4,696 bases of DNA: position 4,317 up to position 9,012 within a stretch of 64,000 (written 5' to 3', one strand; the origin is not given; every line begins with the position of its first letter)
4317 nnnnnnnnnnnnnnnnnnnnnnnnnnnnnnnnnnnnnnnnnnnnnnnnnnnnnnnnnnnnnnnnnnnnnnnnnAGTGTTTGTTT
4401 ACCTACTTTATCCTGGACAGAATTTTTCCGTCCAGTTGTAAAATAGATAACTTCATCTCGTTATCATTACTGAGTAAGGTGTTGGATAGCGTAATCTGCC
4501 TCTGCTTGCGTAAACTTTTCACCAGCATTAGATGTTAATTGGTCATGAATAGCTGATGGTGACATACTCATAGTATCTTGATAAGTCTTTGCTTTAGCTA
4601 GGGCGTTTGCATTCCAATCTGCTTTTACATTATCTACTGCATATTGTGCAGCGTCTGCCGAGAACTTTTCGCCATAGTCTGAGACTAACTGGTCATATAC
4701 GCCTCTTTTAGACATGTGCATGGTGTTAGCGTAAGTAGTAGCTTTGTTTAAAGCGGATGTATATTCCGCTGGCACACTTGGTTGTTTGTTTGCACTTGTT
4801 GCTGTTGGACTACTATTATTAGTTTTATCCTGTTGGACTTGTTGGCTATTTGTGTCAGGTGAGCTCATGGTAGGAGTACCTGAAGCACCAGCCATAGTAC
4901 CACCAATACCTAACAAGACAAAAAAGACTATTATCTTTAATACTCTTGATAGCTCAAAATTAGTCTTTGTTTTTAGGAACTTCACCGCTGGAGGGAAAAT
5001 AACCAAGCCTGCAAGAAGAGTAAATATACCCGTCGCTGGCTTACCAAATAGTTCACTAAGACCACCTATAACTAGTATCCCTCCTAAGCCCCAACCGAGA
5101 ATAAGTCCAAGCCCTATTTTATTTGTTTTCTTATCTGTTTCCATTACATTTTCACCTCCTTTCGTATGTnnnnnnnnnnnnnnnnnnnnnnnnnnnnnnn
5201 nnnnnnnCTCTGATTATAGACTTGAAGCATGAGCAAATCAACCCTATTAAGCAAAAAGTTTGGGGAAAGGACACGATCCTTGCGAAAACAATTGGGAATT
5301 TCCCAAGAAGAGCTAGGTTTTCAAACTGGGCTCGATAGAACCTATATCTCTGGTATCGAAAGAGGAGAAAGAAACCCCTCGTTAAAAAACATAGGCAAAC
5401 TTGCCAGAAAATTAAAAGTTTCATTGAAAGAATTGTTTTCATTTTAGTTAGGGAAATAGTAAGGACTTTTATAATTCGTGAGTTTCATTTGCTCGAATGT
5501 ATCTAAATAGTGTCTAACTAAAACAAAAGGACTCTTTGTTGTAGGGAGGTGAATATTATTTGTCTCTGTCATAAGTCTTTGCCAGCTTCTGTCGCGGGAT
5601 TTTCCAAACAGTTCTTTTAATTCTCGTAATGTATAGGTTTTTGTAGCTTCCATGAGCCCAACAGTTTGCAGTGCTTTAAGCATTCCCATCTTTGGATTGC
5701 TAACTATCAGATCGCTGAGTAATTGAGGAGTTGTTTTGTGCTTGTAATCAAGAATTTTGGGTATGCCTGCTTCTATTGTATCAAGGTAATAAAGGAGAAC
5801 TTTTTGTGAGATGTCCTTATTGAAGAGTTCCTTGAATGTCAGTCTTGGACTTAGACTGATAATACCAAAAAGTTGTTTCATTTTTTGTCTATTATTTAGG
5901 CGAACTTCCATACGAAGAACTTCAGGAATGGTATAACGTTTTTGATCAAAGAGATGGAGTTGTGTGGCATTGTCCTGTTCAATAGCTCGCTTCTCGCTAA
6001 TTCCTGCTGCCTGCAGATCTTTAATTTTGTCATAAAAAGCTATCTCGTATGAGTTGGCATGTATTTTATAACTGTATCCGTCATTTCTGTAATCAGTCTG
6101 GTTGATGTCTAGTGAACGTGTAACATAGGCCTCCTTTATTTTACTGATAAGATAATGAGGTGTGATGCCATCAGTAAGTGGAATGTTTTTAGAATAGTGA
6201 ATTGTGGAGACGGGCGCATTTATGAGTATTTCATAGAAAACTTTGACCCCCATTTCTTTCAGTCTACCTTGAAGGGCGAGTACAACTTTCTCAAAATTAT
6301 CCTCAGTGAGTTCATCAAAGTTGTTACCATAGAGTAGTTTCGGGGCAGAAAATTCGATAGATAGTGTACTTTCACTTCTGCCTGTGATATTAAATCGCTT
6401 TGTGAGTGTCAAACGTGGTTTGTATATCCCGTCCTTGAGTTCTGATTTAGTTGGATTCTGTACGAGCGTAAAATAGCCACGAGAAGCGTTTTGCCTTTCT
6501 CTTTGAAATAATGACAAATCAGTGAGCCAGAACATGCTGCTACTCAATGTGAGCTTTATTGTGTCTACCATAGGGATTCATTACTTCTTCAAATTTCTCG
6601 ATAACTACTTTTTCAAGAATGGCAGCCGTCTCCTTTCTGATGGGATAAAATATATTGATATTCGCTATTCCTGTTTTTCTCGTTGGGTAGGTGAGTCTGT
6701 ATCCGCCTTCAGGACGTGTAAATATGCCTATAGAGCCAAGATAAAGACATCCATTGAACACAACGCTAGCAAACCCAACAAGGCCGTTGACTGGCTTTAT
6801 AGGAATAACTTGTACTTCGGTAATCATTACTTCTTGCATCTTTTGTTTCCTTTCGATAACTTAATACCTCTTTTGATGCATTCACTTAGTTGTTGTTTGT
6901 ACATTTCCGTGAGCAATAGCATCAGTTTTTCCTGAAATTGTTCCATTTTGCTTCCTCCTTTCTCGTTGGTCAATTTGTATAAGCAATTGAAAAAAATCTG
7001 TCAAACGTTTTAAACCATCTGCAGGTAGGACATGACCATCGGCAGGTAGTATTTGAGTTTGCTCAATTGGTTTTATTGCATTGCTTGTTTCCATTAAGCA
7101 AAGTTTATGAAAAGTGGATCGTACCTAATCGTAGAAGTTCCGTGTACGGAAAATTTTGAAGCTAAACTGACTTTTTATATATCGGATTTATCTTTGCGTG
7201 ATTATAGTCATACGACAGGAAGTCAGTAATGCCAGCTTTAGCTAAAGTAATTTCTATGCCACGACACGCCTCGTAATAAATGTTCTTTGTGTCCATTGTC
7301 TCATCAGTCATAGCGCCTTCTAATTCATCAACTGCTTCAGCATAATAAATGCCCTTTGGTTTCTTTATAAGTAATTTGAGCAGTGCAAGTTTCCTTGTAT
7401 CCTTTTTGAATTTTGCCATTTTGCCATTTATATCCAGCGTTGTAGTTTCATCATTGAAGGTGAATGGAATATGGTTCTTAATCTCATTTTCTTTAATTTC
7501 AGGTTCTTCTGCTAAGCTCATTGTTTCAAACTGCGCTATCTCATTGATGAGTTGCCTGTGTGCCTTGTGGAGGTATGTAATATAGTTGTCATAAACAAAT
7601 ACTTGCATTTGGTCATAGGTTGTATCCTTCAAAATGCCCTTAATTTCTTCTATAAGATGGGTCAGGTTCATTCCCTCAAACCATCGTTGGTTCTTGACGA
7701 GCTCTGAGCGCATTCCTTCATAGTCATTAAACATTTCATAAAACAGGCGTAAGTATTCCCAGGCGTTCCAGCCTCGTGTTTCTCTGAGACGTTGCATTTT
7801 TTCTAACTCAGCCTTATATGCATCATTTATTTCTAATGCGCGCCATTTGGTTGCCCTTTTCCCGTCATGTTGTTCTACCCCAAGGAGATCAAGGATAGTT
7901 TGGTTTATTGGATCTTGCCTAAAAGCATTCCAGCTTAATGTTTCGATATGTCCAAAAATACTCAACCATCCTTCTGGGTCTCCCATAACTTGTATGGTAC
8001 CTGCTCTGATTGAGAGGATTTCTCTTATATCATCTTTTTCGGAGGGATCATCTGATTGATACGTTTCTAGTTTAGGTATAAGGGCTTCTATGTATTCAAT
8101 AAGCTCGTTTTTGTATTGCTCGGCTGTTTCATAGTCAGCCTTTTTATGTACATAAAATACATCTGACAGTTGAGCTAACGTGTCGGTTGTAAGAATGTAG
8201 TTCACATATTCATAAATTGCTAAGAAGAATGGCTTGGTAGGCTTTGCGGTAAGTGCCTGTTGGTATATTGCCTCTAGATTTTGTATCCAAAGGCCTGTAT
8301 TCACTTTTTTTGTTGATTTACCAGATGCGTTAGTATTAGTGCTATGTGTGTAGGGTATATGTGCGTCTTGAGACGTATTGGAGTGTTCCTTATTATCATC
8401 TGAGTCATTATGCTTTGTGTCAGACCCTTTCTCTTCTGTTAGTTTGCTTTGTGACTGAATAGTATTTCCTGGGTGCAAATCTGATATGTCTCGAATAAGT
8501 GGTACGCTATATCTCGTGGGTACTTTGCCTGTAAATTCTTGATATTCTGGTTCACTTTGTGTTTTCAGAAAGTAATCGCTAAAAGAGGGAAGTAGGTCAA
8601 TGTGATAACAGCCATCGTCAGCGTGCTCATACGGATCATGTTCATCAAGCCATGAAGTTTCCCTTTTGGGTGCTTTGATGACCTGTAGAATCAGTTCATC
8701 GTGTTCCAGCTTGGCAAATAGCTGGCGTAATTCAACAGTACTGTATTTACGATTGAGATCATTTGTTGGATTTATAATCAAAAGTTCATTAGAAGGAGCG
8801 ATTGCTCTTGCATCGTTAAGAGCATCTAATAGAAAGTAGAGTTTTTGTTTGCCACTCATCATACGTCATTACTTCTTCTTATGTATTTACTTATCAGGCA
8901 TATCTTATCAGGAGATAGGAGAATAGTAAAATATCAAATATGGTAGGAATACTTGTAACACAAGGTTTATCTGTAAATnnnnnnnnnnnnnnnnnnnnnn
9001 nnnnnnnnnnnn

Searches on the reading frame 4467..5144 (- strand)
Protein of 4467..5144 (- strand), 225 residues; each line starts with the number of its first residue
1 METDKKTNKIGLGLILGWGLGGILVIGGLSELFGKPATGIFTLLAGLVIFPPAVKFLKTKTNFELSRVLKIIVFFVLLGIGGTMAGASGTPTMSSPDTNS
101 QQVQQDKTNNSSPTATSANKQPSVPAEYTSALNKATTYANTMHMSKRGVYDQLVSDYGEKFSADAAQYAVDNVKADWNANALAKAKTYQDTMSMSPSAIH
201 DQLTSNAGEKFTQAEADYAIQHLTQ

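Call 5: search_protein_families(library=pfam, proteins=[window:4467-5144:-], max_evalue=0.01)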
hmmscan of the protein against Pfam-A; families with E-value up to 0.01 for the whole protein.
window:4467-5144:- (225 aa): 1 family
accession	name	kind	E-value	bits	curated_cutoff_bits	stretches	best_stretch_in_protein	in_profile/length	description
PF07553.16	Lipoprotein_Ltp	-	8.9e-48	160.6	23.2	2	176-223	1-48/48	Host cell surface-exposed lipoprotein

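Call 6: search_protein_families(library=ncbifam, proteins=[window:4467-5144:-], max_evalue=0.01)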
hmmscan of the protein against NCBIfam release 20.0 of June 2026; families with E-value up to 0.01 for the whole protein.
window:4467-5144:- (225 aa): 0 families

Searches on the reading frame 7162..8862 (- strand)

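Call 5: search_protein_families(library=pfam, proteins=[window:7162-8862:-], max_evalue=0.01)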
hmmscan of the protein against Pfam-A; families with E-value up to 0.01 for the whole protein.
window:7162-8862:- (566 aa): 1 family
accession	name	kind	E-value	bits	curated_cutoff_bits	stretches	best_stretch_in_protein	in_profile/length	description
PF11868.13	DUF3388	-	0.0085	15.9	25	0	391-457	79-146/190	Protein of unknown function (DUF3388)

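Call 6: search_protein_families(library=ncbifam, proteins=[window:7162-8862:-], max_evalue=0.01)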
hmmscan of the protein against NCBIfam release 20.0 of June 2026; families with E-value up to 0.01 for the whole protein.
window:7162-8862:- (566 aa): 0 families

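Call 7: search_protein_families(library=padloc, proteins=[window:7162-8862:-], max_evalue=0.01)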
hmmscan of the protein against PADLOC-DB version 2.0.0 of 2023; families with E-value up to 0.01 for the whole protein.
window:7162-8862:- (566 aa): 0 families

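Call 8: search_protein_families(library=phrogs, proteins=[window:7162-8862:-], max_evalue=0.01)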
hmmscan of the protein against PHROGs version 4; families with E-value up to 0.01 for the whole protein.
window:7162-8862:- (566 aa): 0 families
